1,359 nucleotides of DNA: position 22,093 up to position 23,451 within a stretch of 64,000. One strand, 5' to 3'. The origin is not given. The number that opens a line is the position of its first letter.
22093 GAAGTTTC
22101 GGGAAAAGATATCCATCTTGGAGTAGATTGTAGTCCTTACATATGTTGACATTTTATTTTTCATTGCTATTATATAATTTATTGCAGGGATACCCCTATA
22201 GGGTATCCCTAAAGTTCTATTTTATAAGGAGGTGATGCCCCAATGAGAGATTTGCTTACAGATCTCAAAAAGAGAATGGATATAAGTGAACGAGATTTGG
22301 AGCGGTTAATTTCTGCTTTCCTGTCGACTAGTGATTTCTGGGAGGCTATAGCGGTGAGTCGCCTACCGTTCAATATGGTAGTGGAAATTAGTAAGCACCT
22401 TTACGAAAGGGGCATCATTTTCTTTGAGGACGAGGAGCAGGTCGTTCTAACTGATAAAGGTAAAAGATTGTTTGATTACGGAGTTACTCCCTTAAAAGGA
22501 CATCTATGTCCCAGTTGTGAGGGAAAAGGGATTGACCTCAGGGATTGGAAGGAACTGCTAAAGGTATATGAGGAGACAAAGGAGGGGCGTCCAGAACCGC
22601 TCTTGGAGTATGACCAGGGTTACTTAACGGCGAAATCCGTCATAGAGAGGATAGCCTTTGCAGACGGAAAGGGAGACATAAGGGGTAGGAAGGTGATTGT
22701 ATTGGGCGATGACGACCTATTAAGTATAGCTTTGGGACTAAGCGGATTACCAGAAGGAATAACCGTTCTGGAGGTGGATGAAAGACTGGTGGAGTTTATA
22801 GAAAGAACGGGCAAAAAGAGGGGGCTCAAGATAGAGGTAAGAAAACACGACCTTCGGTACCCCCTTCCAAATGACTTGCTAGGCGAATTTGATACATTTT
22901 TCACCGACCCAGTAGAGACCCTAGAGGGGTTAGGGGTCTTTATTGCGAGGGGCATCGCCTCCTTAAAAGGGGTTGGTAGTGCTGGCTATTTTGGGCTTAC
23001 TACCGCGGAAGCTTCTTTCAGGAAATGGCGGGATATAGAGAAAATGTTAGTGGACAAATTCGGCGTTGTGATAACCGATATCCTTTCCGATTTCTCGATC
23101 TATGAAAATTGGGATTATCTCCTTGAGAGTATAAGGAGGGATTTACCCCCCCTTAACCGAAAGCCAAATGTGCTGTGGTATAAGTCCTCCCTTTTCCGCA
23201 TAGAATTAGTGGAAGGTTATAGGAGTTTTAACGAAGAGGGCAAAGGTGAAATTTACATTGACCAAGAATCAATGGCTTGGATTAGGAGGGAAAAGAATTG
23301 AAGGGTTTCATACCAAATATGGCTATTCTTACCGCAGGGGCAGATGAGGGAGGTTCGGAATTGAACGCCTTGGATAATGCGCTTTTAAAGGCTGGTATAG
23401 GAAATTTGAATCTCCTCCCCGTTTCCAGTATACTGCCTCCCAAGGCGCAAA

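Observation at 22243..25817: Complete thermophile/archaeal-type long-chain and branched polyamine operon in a bacterium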

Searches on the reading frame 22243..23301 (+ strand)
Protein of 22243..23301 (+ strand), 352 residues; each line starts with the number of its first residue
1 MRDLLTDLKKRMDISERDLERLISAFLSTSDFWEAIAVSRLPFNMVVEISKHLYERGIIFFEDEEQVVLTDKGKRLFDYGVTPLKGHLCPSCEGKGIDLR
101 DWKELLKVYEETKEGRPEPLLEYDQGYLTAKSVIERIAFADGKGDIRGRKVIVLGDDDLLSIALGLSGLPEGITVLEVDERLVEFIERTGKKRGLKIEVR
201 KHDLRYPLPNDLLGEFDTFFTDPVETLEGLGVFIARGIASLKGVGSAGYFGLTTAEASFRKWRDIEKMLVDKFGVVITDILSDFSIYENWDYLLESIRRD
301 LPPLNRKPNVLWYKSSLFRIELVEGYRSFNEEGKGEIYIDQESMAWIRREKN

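Call 3: search_protein_families(library=pfam, proteins=[window:22243-23301:+], max_evalue=0.01)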
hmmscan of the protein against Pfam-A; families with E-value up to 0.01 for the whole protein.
window:22243-23301:+ (352 aa): 1 family
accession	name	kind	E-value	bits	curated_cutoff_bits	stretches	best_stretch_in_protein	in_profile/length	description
PF01861.22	BpsA_C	-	2.4e-84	282.8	27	1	104-344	1-242/243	Branched-chain polyamine synthase A C-terminal domain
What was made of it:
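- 22243..23301 (+): bpsA: N4-bis(aminopropyl)spermidine synthase family aminopropyltransferase (352 aa). PF01861 E 2.4e-84 (call 3).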

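Call 4: search_protein_families(library=ncbifam, proteins=[window:22243-23301:+], max_evalue=0.01)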
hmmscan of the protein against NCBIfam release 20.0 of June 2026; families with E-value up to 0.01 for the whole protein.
window:22243-23301:+ (352 aa): 0 families

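Call 5: find_homologous_proteins(query=window:22243-23301:+)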
Query window:22243-23301:+ (352 aa): 456 proteins with E <= 0.001 among 4368 candidates; the best 120 are listed.
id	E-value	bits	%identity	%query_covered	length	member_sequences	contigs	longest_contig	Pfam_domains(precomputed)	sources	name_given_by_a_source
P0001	2.2e-231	785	100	100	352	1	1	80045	PF01861.23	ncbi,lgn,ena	-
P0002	8.4e-181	619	76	100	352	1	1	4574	PF01861.23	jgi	-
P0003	1.8e-171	588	72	100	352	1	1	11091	PF01861.23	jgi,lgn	-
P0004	3.3e-168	577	74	100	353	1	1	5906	PF01861.23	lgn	-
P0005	5.6e-166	570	71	100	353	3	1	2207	PF01861.23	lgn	-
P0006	2.2e-163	561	70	100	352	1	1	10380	PF01861.23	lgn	-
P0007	1.7e-162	558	70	100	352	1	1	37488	PF01861.23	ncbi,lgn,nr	ncbi:bis-aminopropyl spermidine synthase family protein [bacterium]|nr:bis-aminopropyl spermidine sy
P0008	2.9e-154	531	66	100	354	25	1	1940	PF01861.23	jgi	jgi:predicted methyltransferase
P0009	5.8e-150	517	65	100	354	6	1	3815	PF01861.23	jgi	jgi:predicted methyltransferase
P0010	1.9e-145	502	64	100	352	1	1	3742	PF01861.23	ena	-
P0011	7.1e-143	494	63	100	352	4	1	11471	PF01861.23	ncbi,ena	-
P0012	2.1e-136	473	60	97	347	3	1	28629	PF01861.23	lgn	-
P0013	2.2e-104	367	49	97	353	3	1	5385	PF01861.23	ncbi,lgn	ncbi:MAG: bis-aminopropyl spermidine synthase family protein [Actinomycetota bacterium]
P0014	7.9e-103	362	48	99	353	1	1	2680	PF01861.23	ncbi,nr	ncbi:MAG: bis-aminopropyl spermidine synthase family protein, partial [Actinomycetia bacterium]|nr:b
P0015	3.8e-98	347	45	98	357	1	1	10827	PF01861.23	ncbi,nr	ncbi:MAG: bis-aminopropyl spermidine synthase family protein [Actinobacteria bacterium]|nr:bis-amino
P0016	5.5e-96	340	45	99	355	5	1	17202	PF01861.23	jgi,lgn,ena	-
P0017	9.4e-96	339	44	100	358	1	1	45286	PF01861.23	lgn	-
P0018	1.2e-94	335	46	95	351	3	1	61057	PF01861.23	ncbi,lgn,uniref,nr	ncbi:hypothetical protein SAMN02746089_01460 [Caldanaerobius fijiensis DSM 17918]|uniref:N(4)-bis(am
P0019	1.5e-94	335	45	98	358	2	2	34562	PF01861.23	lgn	-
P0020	1.8e-92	328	45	98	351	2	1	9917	PF01861.23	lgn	-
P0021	1.3e-91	325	45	99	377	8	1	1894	PF01861.23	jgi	-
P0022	1.4e-91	325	46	96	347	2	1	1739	PF01861.23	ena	-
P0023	2.1e-91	325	46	93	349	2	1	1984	PF01861.23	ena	-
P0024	3.0e-91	324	44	98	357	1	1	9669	PF01861.23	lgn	-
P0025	3.5e-91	324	47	96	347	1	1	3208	PF01861.23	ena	-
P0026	5.7e-90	320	44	98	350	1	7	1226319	PF01861.23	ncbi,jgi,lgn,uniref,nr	ncbi:bis-aminopropyl spermidine synthase family protein [Caldanaerobius polysaccharolyticus]|uniref:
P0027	1.1e-89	319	45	97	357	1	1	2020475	PF01861.23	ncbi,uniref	ncbi:bis-aminopropyl spermidine synthase family protein [Desulfothermobacter acidiphilus]|uniref:bis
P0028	1.8e-89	318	45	93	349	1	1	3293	PF01861.23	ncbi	-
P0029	2.2e-89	318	47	95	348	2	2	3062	PF01861.23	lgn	-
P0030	2.5e-89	318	46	97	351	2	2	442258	PF01861.23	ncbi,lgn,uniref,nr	ncbi:N(4)-bis(aminopropyl)spermidine synthase [Thermococcus waiotapuensis]|uniref:N(4)-bis(aminoprop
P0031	3.0e-89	318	46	95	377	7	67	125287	PF01861.23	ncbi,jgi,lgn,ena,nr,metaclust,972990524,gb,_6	ncbi:MAG: N4-bis(aminopropyl)spermidine synthase [Thermovirga sp.]|jgi:predicted methyltransferase|n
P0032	4.4e-89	317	45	93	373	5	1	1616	PF01861.23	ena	-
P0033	9.4e-89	316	47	93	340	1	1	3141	PF01861.23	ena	-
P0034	1.3e-88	315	44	94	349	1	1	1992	PF01861.23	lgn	-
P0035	2.7e-88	314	44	97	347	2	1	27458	PF01861.23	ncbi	ncbi:MAG: bis-aminopropyl spermidine synthase family protein [Candidatus Njordarchaeia archaeon]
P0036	1.1e-87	312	45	97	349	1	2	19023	PF01861.23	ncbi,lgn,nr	ncbi:bis-aminopropyl spermidine synthase family protein [Methanothermococcus sp. SCGC AD-155-N22]|nr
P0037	1.2e-87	312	46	97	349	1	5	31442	PF01861.23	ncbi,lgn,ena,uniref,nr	ncbi:MAG TPA: putative methyltransferase [Methanothermococcus okinawensis]|uniref:N(4)-bis(aminoprop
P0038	1.5e-87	312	46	97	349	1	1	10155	PF01861.23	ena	-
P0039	1.6e-87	312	46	97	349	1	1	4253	PF01861.23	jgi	-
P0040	1.6e-87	312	46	97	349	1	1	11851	PF01861.23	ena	-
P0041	2.4e-87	311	45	97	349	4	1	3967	PF01861.23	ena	-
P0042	3.4e-87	311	45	97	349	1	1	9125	PF01861.23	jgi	-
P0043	4.4e-87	310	45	97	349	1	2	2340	PF01861.23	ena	-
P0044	5.3e-87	310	45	97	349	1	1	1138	PF01861.23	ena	-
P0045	6.2e-87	310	45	97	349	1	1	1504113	PF01861.23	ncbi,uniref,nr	ncbi:putative methyltransferase [Methanofervidicoccus sp. A16]|uniref:bis-aminopropyl spermidine syn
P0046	6.6e-87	310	45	97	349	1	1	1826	PF01861.23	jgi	-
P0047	7.2e-87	310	45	97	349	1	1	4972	PF01861.23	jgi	-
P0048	9.4e-87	309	43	97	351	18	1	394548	PF01861.23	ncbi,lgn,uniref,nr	ncbi:N(4)-bis(aminopropyl)spermidine synthase [Thermococcus stetteri]|uniref:N(4)-bis(aminopropyl)sp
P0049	1.2e-86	309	44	97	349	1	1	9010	PF01861.23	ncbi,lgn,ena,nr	ncbi:MAG TPA: putative methyltransferase [Methanothermococcus okinawensis]|nr:putative methyltransfe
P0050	1.3e-86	309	45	97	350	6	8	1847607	PF01861.23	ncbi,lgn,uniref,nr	ncbi:hypothetical protein, conserved [Thermococcus onnurineus NA1]|uniref:N(4)-bis(aminopropyl)sperm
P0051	5.0e-86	307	46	93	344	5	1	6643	PF01861.23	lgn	-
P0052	8.4e-86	306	44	97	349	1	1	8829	PF01861.23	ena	-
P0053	9.4e-86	306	42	97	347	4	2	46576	PF01861.23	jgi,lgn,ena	-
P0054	9.5e-86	306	45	93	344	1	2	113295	PF01861.23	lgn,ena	-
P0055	1.3e-85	306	44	97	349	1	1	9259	PF01861.23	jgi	-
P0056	1.9e-85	305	43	92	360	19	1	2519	PF01861.23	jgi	jgi:predicted methyltransferase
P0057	2.6e-85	305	42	97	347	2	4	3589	PF01861.23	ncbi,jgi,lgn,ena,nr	ncbi:MAG: putative methyltransferase [Chloroflexi bacterium]|nr:MAG: putative methyltransferase [Chl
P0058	2.6e-85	305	41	93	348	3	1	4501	PF01861.23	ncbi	-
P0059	3.4e-85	304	45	94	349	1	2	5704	PF01861.23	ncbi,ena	-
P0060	3.6e-85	304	44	97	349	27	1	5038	PF01861.23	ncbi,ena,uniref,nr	ncbi:MAG TPA: putative methyltransferase [Thermococcus paralvinellae]|uniref:N(4)-bis(aminopropyl)sp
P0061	6.6e-85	303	45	94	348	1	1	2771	PF01861.23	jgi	-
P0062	1.3e-84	302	42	97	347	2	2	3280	PF01861.23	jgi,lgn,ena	-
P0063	2.5e-84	301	44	97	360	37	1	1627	PF01861.23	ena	-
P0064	2.8e-84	301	44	94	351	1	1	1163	PF01861.23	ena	-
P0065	3.9e-84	301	43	97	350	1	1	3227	PF01861.23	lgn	-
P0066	5.2e-84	300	43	93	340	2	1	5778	PF01861.23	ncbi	-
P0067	9.0e-84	300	41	93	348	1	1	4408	PF01861.23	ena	-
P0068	9.2e-84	299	44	93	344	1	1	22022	PF01861.23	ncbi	ncbi:MAG: bis-aminopropyl spermidine synthase family protein [Bacillota bacterium]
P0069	1.0e-83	299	42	93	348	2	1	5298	PF01861.23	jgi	-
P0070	1.2e-83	299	43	95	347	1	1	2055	PF01861.23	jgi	-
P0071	1.3e-83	299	42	95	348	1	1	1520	PF01861.23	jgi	jgi:predicted methyltransferase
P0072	2.1e-83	298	43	94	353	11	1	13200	PF01861.23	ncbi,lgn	-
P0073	2.9e-83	298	44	93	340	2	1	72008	PF01861.23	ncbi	-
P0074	3.1e-83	298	45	95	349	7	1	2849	PF01861.23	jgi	-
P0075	4.5e-83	297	45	95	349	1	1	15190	PF01861.23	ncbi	-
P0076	7.7e-83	296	43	94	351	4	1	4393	PF01861.23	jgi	-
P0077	1.5e-82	295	43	92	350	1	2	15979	PF01861.23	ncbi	-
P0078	1.8e-82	295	43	95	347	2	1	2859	PF01861.23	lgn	-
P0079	3.0e-82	294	44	95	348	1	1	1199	PF01861.23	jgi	jgi:predicted methyltransferase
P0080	6.9e-82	293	44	95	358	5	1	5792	PF01861.23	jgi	jgi:predicted methyltransferase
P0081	7.7e-82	293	44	95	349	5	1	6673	PF01861.23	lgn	-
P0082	1.1e-80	289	44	90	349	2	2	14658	PF01861.23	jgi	-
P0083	1.4e-80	289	43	95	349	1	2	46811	PF01861.23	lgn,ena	-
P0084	2.3e-80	288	42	97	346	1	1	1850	PF01861.23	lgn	-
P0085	3.1e-80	288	42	97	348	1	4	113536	PF01861.23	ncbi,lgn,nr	ncbi:MAG: bis-aminopropyl spermidine synthase family protein [Deltaproteobacteria bacterium]|nr:bis-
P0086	4.6e-80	287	41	96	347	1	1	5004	PF01861.23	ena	-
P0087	5.2e-80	287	46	89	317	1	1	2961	PF01861.23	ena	-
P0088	9.4e-80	286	43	95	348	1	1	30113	PF01861.23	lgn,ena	-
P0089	1.1e-79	286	41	97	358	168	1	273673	PF01861.23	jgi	jgi:N4-bis(aminopropyl)spermidine synthase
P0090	3.1e-79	285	44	95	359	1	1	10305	PF01861.23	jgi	-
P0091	4.1e-79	284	43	96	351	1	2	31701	PF01861.23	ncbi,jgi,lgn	jgi:predicted methyltransferase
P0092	7.8e-79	283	42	92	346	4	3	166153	PF01861.23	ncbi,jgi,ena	-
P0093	8.1e-79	283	43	97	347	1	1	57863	PF01861.23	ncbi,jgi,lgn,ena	-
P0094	8.7e-79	283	42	97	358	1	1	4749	PF01861.23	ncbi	-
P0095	2.1e-78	282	42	94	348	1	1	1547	PF01861.23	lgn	-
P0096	2.9e-78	281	42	97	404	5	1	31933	PF01861.23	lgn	-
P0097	3.0e-78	281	42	94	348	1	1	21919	PF01861.23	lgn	-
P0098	3.1e-78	281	42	92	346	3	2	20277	PF01861.23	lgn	-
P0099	9.4e-78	280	41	93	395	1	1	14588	PF01861.23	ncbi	ncbi:MAG: bis-aminopropyl spermidine synthase family protein [Armatimonadota bacterium]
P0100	1.0e-77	280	41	96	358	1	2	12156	PF01861.23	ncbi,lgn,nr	ncbi:MAG: bis-aminopropyl spermidine synthase family protein [Armatimonadetes bacterium]|nr:bis-amin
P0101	2.7e-77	278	41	93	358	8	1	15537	PF01861.23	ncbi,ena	-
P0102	5.0e-77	277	43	94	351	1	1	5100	PF01861.23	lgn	-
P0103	1.0e-76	276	40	97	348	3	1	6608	PF01861.23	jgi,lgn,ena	-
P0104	1.0e-76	276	40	94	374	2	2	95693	PF01861.23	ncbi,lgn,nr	ncbi:MAG: bis-aminopropyl spermidine synthase family protein [Armatimonadota bacterium]|nr:bis-amino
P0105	1.0e-76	276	41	94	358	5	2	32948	PF01861.23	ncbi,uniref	ncbi:MAG: bis-aminopropyl spermidine synthase family protein [Candidatus Fervidibacter sp.]|uniref:b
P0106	1.2e-76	276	42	92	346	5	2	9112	PF01861.23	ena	-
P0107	6.7e-76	274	40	94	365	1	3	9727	PF01861.23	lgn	-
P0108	9.6e-76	273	41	94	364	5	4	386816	PF01861.23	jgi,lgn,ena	-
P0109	1.5e-75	272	43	94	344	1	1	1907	PF01861.23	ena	-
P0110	1.7e-75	272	41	95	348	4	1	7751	PF01861.23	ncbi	-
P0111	1.7e-75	272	42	95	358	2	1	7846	PF01861.23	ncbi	-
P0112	3.4e-75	271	38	95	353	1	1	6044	PF01861.23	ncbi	-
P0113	1.6e-74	269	40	94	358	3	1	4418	PF01861.23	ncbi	-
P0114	2.2e-74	269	41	93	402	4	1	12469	PF01861.23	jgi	-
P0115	2.8e-74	268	43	91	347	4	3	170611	PF01861.23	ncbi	-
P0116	7.7e-74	267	43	92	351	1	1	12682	PF01861.23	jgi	-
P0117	8.2e-74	267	41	94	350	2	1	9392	PF01861.23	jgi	-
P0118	1.3e-73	266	40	94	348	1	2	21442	PF01861.23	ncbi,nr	ncbi:MAG: bis-aminopropyl spermidine synthase family protein [Candidatus Dadabacteria bacterium]|nr:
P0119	1.3e-73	266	41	93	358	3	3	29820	PF01861.23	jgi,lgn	jgi:predicted methyltransferase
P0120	1.3e-73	266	41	94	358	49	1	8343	PF01861.23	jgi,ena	-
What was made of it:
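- Identity to Thermococcus BpsA (about 46%) is as high as to most bacterial homologues (call 5).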

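Call 7: search_solved_structures(query=window:22243-23301:+, show_alignments=2, max_evalue=0.01)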
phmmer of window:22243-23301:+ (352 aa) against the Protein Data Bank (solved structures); distinct sequences matched with E-value up to 0.01: 4.
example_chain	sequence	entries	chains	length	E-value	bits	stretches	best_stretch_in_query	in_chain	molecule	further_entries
5xnc_A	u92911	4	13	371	6.7e-93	314.6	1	1-344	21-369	N(4)-bis(aminopropyl)spermidine synthase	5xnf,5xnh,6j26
2qm3_A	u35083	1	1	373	5.1e-91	308.4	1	8-344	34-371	Predicted methyltransferase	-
6j28_A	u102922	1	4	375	6.1e-74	252.3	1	13-344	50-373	N(4)-bis(aminopropyl)spermidine synthase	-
6j27_A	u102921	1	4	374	6.7e-72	245.6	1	13-338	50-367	N(4)-bis(aminopropyl)spermidine synthase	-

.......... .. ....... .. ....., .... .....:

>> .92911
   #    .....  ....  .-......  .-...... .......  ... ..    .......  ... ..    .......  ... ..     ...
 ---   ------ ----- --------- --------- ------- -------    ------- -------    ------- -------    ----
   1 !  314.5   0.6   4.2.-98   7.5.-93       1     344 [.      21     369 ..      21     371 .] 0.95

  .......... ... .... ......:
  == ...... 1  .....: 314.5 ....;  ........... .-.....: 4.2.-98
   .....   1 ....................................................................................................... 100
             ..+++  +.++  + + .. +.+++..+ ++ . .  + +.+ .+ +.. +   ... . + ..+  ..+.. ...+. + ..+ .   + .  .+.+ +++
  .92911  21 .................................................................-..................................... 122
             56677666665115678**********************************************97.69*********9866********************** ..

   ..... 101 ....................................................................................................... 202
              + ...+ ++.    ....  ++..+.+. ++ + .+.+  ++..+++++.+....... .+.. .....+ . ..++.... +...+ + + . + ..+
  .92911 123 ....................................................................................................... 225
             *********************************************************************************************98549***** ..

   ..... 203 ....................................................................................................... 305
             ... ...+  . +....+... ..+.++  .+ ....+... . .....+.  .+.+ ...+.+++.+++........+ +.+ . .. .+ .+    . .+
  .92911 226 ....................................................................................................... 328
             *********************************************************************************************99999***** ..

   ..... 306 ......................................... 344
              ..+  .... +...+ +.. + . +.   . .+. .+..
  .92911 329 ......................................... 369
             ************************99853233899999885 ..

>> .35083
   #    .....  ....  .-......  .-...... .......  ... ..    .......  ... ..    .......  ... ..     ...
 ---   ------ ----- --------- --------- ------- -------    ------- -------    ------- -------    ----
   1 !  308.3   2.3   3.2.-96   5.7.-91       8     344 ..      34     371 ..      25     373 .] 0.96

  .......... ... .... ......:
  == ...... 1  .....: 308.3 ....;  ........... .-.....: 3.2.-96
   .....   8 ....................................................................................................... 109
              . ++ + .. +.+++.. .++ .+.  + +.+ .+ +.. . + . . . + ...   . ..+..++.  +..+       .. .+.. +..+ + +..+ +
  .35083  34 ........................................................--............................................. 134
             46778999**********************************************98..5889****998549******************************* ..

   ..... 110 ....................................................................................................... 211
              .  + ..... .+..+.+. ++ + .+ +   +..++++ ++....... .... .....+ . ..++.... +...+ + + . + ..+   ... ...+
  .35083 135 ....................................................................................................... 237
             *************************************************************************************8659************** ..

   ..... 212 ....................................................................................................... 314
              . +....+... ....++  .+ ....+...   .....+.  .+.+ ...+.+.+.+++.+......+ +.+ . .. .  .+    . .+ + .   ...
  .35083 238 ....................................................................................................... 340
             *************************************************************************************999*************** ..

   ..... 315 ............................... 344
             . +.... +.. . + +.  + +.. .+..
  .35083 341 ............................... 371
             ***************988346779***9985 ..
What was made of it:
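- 22243..23301 (+): Full-length match to Tk-BpsA 5XNC (E 6.7e-93), P. furiosus-type 2QM3 and Thermus BpsA 6J27/6J28 (call 7).
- Closest known: Thermus thermophilus polyamine pathway with Tt-BpsA. Different: The window BpsA is closer to the archaeal structures (E 6.7e-93) than to Tt-BpsA (E 6e-74) (call 7).
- BpsA aligns end to end with solved Tk-BpsA at about 46% identity (call 7).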

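Call 8: find_encoding_contigs(protein=P0001, flank=10000, max_places=4)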
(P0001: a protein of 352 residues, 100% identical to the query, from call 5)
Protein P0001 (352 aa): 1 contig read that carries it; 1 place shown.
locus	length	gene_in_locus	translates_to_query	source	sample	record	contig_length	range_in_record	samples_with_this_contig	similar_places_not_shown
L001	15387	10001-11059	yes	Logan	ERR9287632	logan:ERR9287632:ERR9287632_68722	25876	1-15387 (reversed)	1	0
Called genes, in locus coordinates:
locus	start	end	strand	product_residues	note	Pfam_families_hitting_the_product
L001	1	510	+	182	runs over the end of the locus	PF01227:GTP_cyclohydroI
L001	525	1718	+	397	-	PF00809:Pterin_bind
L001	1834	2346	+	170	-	PF00694:Aconitase_C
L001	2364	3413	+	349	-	PF00180:Iso_dh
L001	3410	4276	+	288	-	PF05681:Fumerase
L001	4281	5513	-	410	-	-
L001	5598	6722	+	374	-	PF01208:URO-D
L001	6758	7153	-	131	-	PF14489:QueF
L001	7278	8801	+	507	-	PF01435:Peptidase_M48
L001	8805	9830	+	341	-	PF04230:PS_pyruv_trans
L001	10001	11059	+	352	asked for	PF01861:BpsA_C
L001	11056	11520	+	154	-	PF01862:PvlArgDC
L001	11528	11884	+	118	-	PF02675:AdoMet_dc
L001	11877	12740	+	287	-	PF17284:Spermine_synt_N, PF01564:Spermine_synth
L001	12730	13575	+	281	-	PF00491:Arginase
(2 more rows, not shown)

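Call 16: find_related_loci(query=A1, collection=genome_contigs, flank=6000)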
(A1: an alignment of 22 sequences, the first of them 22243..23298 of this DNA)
Query A1 (352 aa) in genome_contigs; peptide patterns used: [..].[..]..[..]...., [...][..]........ (x = any residue, [..] = any of these).
600 stretches matched a pattern (row limit reached: there are more); 294 encode a relative of the query (tblastn E <= 1e-3); the best 80 are kept; 80 distinct loci.
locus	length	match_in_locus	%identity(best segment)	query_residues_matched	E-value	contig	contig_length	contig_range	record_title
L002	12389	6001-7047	49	1-346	1e-108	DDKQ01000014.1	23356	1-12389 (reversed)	MAG TPA_asm: Candidatus Subteraquimicrobium carltonvillense isolate UBA2594 UBA2594_contig_462, whole genome shotgun seq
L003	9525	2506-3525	46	11-348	1e-103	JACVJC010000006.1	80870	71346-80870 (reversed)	MAG: Candidatus Geothermocultor quzhuomuensis isolate QZM4_1.bin.14 contig006, whole genome shotgun sequence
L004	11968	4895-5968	42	1-346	3e-98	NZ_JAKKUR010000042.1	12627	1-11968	MAG: Thermanaeromonas sp. isolate bin 19 NODE_388_length_12627_cov_9.702832, whole genome shotgun sequence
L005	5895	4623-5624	46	14-346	3e-98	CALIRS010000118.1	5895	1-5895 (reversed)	MAG: uncultured bacterium isolate S1_Bin_METABAT__199_sub genome assembly, contig: c_000002224336, whole genome shotgun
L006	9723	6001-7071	44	1-349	2e-97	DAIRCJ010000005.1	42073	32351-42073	MAG TPA_asm: Candidatus Geothermocultoraceae bacterium isolate CTOTU1355 NODE_89_length_42073_cov_4.616712, whole genome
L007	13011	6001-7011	42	12-346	5e-97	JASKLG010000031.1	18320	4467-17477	MAG: Bacillota bacterium isolate DJKA70_ANT-KO_bin.42 scaffold_486, whole genome shotgun sequence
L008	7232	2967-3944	46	17-343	7e-97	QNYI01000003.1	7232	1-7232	MAG: Desulfurobacterium sp. isolate MAG 45 Ga0232641_1002113, whole genome shotgun sequence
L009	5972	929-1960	44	9-350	6e-96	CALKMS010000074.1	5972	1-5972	MAG: uncultured bacterium isolate S1_Bin_METABAT__391_1 genome assembly, contig: c_000001010073, whole genome shotgun se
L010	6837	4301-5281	45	17-343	2e-95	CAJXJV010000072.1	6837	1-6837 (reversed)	MAG TPA_asm: uncultured Desulfurobacterium sp. isolate ERR1163132_bin.3_MetaBAT_v2.12.1_MAG genome assembly, contig: NOD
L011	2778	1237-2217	46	17-343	2e-98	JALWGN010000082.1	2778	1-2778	MAG: Desulfurobacteriaceae bacterium isolate T11_metabat2_scaf2bin.178 T11_NODE_47805_length_2778_cov_7.367786, whole ge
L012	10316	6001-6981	45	17-343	3e-95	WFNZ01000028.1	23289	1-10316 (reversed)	MAG: Thermovibrio sp. isolate S012_127_esom k151_294038, whole genome shotgun sequence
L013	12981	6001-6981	46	17-343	1e-94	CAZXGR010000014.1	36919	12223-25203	MAG TPA_asm: uncultured bacterium isolate binchicken_co164_32 genome assembly, contig: NODE_92_length_36919_cov_222.6674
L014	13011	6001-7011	42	12-346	1e-94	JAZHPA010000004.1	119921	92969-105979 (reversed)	Moorellaceae bacterium AZ2 AZ2_contig_4, whole genome shotgun sequence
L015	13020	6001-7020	46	9-346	2e-93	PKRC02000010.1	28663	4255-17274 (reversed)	MAG: Clostridia bacterium isolate ZC4RG12 NODE_1191_length_28663_cov_41.946449, whole genome shotgun sequence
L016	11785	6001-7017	46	9-349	1e-92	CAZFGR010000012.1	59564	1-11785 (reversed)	MAG TPA_asm: uncultured Nitrososphaerota archaeon isolate binchicken_co184_323 genome assembly, contig: NODE_535_length_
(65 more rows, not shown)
